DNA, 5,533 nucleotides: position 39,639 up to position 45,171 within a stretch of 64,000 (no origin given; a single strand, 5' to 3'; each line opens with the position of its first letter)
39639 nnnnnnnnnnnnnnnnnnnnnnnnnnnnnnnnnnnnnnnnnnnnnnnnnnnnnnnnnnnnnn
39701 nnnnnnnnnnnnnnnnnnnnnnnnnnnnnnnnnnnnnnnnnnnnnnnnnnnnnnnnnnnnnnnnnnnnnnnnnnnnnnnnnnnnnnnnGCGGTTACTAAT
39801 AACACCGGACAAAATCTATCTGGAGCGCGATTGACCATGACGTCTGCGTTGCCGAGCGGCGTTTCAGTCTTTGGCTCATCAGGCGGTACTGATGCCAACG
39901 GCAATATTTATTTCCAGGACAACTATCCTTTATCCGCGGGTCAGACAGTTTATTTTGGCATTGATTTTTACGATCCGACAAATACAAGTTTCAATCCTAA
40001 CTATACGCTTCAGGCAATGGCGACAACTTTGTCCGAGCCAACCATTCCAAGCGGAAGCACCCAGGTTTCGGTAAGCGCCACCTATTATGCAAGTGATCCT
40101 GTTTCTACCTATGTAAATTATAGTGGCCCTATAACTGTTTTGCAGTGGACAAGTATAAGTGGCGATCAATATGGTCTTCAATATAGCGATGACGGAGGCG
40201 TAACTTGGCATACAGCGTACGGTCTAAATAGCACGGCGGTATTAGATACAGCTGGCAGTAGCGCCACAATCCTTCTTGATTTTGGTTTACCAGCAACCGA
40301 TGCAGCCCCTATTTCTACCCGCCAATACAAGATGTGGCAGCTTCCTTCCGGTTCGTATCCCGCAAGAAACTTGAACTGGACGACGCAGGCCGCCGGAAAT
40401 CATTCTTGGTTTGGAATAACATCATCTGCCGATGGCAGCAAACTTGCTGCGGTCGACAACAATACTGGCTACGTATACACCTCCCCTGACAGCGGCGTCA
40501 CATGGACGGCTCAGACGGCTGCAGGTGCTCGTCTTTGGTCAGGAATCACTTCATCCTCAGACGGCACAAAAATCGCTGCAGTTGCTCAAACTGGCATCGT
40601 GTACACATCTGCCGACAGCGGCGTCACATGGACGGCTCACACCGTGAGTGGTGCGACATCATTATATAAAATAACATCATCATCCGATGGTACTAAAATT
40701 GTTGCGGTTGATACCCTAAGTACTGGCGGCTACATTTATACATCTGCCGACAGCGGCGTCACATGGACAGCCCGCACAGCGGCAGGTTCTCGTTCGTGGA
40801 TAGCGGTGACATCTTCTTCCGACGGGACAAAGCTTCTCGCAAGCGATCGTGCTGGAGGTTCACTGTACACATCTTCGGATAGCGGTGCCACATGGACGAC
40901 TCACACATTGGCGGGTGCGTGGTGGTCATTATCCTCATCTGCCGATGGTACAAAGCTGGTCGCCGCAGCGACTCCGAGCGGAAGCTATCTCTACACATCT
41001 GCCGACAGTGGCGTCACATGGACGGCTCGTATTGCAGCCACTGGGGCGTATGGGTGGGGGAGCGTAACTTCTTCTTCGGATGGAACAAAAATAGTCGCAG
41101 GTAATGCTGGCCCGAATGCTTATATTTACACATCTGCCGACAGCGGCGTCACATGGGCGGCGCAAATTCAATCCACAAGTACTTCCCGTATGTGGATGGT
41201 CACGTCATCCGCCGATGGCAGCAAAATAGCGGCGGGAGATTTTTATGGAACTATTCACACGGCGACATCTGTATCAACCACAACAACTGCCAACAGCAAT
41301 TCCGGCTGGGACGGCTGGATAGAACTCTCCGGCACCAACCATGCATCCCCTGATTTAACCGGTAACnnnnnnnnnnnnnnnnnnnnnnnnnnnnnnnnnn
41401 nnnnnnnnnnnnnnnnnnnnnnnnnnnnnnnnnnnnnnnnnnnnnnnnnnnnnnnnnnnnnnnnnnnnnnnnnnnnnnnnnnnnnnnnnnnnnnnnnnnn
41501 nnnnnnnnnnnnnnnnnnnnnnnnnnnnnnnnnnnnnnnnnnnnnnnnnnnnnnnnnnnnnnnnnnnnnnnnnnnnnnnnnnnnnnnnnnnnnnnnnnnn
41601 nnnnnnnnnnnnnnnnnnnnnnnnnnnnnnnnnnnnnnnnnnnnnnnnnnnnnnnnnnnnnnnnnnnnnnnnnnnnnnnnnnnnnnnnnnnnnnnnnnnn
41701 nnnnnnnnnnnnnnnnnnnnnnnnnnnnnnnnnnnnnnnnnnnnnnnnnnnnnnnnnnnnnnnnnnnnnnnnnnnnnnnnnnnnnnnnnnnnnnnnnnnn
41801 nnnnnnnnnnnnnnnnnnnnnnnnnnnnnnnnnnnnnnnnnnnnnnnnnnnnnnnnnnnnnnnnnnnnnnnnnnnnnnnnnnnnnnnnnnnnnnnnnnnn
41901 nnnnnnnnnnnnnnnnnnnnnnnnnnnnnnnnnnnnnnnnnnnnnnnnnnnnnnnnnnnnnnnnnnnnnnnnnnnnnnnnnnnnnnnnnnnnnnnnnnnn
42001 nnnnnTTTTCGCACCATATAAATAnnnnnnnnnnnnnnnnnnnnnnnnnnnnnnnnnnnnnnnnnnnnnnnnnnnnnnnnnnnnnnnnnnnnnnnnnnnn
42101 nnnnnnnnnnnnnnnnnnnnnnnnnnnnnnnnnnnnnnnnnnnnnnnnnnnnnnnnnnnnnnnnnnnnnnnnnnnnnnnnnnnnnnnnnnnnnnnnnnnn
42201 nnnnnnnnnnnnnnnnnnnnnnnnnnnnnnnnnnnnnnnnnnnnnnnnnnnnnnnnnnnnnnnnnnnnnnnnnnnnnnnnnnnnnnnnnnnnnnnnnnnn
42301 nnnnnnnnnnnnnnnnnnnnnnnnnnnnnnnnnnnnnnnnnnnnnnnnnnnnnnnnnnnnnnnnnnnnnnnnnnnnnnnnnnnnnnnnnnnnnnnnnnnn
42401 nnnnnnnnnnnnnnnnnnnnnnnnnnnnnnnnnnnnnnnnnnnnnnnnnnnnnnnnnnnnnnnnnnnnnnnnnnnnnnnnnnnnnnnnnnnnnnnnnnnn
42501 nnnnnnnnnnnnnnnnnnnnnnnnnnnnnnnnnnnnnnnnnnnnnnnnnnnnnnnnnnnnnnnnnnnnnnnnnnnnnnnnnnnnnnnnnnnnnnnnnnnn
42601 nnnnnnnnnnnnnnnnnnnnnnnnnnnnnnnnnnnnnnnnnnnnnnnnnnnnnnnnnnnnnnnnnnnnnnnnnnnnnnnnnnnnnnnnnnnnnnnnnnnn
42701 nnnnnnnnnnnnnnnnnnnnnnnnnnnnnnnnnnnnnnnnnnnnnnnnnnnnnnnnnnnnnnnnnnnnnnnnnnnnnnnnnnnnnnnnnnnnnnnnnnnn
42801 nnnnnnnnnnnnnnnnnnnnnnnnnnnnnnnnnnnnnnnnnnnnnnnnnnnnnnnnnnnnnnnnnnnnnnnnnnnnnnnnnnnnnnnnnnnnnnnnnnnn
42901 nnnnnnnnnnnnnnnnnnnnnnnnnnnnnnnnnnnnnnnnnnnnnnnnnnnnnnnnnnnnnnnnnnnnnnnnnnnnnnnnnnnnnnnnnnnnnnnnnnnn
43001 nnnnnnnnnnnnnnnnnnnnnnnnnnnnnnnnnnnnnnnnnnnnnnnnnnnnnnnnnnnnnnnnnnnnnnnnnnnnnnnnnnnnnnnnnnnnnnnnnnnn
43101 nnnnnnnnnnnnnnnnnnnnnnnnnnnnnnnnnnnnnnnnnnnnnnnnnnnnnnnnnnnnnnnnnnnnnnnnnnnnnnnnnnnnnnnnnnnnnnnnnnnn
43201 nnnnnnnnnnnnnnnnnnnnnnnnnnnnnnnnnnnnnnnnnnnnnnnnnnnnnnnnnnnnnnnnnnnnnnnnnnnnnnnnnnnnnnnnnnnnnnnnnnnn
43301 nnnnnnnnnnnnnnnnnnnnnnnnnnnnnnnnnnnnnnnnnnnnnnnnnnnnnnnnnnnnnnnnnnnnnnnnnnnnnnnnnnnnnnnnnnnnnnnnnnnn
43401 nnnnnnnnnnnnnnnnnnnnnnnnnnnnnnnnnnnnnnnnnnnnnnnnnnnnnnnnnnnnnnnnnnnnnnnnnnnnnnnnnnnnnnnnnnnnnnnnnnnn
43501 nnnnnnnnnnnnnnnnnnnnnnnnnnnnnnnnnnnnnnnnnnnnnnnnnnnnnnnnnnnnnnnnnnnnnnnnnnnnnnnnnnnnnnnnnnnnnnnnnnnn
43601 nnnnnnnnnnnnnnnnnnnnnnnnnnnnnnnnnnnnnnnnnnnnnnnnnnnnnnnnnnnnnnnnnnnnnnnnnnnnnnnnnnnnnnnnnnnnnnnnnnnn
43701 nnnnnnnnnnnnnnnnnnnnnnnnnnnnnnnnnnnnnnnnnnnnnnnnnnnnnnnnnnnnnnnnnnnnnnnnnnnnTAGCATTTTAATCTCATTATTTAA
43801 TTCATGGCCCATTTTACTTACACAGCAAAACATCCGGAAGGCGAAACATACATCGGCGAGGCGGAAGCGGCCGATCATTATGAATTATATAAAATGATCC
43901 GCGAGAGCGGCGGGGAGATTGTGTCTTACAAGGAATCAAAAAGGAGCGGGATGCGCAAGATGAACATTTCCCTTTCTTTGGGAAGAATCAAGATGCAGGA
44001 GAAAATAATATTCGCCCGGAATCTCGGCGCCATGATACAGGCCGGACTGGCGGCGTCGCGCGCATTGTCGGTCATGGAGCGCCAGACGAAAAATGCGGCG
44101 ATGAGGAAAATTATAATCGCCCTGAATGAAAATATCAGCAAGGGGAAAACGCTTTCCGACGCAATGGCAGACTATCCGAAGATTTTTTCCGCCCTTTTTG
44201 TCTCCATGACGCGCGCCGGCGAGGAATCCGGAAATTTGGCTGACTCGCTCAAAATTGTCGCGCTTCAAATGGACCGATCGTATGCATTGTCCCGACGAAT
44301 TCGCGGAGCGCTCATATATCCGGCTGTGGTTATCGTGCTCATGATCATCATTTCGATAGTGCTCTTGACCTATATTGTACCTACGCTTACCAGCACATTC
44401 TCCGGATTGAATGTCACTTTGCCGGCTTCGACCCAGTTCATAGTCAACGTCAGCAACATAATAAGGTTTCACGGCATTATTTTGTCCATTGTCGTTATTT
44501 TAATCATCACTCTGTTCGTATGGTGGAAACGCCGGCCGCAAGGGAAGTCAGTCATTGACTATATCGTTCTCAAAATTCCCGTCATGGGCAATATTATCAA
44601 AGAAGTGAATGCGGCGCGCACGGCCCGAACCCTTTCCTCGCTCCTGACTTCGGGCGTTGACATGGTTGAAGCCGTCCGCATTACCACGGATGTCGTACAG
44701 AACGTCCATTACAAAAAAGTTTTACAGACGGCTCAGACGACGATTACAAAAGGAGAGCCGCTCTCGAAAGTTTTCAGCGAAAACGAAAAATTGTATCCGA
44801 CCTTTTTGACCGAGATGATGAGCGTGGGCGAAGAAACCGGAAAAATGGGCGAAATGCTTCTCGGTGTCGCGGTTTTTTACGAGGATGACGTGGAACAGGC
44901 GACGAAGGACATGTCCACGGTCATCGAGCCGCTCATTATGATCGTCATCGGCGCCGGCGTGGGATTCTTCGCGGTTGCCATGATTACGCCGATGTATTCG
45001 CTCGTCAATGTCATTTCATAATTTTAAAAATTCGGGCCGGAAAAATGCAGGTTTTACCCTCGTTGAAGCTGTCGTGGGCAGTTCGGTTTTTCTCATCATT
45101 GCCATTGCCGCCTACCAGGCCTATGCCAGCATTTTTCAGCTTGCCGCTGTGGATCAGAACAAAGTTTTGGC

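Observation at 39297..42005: Asp-box beta-propeller giant protein directly upstream of pilB-pilC-pilins; candidate PilY1-like tip adhesin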

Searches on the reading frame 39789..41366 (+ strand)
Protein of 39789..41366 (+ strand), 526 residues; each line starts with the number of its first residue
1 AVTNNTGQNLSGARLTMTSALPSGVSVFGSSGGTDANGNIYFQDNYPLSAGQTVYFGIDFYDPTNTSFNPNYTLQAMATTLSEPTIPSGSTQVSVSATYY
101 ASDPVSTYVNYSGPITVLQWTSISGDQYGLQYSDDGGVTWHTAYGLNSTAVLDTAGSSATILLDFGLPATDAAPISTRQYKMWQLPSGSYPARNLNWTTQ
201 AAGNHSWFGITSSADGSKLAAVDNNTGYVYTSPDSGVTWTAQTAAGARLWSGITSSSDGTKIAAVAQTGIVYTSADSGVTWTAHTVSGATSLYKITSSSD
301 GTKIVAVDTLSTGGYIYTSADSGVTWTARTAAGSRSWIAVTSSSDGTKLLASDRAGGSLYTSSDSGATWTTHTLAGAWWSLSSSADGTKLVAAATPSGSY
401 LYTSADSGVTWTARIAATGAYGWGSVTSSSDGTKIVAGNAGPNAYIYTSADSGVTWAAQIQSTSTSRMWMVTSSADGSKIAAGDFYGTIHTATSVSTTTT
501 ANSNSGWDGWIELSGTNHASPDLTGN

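Call 64: predict_structure(alignment_id=A2)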
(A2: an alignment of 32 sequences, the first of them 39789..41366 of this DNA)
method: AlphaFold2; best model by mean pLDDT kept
length: 526 residues; sequences in the alignment: 32
mean_pLDDT: 69.8   pTM: 0.64
mean pLDDT of the five models: 69.8, 69.0, 68.4, 67.8, 66.5
residues with pLDDT >= 90: 246; 70-90: 49; 50-70: 39; < 50: 192
segments of 3 or more residues with pLDDT < 50: 1-128, 144-164, 166-168, 182-191, 498-526
pLDDT, mean of each block of 10 residues (from residue 1): 34 31 32 42 39 35 39 33 33 26 27 30 43 70 49 35 46 55 43 72 87 98 97 95 97 98 97 98 97 98 96 92 98 95 98 94 98 92 98 86 97 79 93 95 90 90 73 96 91 65 34 27 28
secondary structure, 60 per line:
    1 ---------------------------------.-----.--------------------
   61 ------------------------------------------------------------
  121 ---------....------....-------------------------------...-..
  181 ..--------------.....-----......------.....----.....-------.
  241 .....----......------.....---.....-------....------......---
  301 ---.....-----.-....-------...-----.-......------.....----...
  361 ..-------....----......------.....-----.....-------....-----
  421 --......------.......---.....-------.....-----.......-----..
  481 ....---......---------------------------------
elements in order: E130-133 E140-143 E179-182 E197-201 E207-212 E219-223 E228-232 E240-242 E250-255 E262-266 E270-274 E282-285 E292-297 E304-308 E316-319 E327-329 E337-342 E349-353 E358-362 E370-373 E378-383 E390-394 E400-404 E412-415 E423-428 E435-441 E445-449 E457-461 E467-473 E479-484 E488-493

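Call 68: fold_search(model_id=the predicted structure, library=pdb)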
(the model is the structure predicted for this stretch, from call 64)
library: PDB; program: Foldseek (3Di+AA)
matches with E <= 10: 1965; with E <= 0.001: 1868
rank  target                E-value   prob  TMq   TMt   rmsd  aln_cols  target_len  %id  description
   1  5oj3_A                1.8e-14  1.00  0.44  0.69   4.4       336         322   17  YCF48 from Cyanidioschyzon merolae (released 2018-08-08)
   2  5yzv_A                1.3e-13  1.00  0.44  0.76   3.9       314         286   16  Biophysical and structural characterization of the thermostable WD40 domain of a prokaryotic protein, Thermomonospora  (released 2018-10-03)
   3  2ymu_A                1.3e-13  1.00  0.46  0.42   3.2       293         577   17  Structure of a highly repetitive propeller structure (released 2012-10-17)
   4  8am5_S                1.7e-13  1.00  0.44  0.70   4.5       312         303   20  RCII/PSI complex, class 3 (released 2023-08-16)
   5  5oj5_A                2.2e-13  1.00  0.46  0.73   3.8       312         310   14  YCF48 bound to D1 peptide (released 2018-08-08)
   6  5ojr_A                2.4e-13  1.00  0.47  0.75   3.9       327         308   16  YCF48 bound to D1 peptide (released 2018-08-08)
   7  8iq4_B                2.4e-13  1.00  0.45  0.69   5.6       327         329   12  Cryo-EM structure of Carboprost-bound prostaglandin-F2-alpha receptor-miniGq-Nb35 complex (released 2024-01-31)
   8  5ojr_D                3.8e-13  1.00  0.45  0.74   3.8       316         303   14  YCF48 bound to D1 peptide (released 2018-08-08)
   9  5ojr_C                4.5e-13  1.00  0.46  0.75   3.7       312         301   15  YCF48 bound to D1 peptide (released 2018-08-08)
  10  9e78_0L               4.7e-13  1.00  0.43  0.37   5.2       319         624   16  48-nm repeat of the Leishmania tarentolae doublet microtubule (released 2025-03-12)
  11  5ojr_B                6.2e-13  1.00  0.46  0.74   3.8       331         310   15  YCF48 bound to D1 peptide (released 2018-08-08)
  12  3sn6_B                6.8e-13  1.00  0.45  0.67   4.1       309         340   13  Crystal structure of the beta2 adrenergic receptor-Gs protein complex (released 2011-07-20)
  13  2xbg                  7.2e-13  1.00  0.45  0.73   3.7       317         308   16  Crystal Structure of YCF48 from Thermosynechococcus elongatus (released 2011-04-13)
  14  3dxm_C                8.9e-13  1.00  0.45  0.66   4.6       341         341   13  Structure of Bos taurus Arp2/3 Complex with Bound Inhibitor CK0993548 (released 2009-07-28)
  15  5ojp_B                9.4e-13  1.00  0.46  0.75   3.8       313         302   15  YCF48 bound to D1 peptide (released 2018-08-08)
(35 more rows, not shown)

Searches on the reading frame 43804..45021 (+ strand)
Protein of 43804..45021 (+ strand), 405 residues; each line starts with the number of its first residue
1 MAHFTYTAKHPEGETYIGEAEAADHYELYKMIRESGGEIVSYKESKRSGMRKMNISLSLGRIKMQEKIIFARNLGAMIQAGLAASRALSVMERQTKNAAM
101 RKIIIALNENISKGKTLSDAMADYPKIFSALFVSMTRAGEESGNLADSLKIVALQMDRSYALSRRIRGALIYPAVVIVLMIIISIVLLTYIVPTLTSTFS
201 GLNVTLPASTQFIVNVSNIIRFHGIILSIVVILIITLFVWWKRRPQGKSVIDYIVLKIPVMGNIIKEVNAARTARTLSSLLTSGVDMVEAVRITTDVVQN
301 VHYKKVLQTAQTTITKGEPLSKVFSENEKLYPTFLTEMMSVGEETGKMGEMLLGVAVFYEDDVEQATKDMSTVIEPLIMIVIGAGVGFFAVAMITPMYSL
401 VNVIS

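Call 6: search_protein_families(library=pfam, proteins=[window:43804-45021:+], max_evalue=0.01)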
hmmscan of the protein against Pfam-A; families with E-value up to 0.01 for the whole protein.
window:43804-45021:+ (405 aa): 1 family
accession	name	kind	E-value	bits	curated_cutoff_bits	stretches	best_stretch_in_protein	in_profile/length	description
PF00482.28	T2SSF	-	8.4e-53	178.1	25.2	2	70-193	1-125/125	Type II secretion system (T2SS), protein F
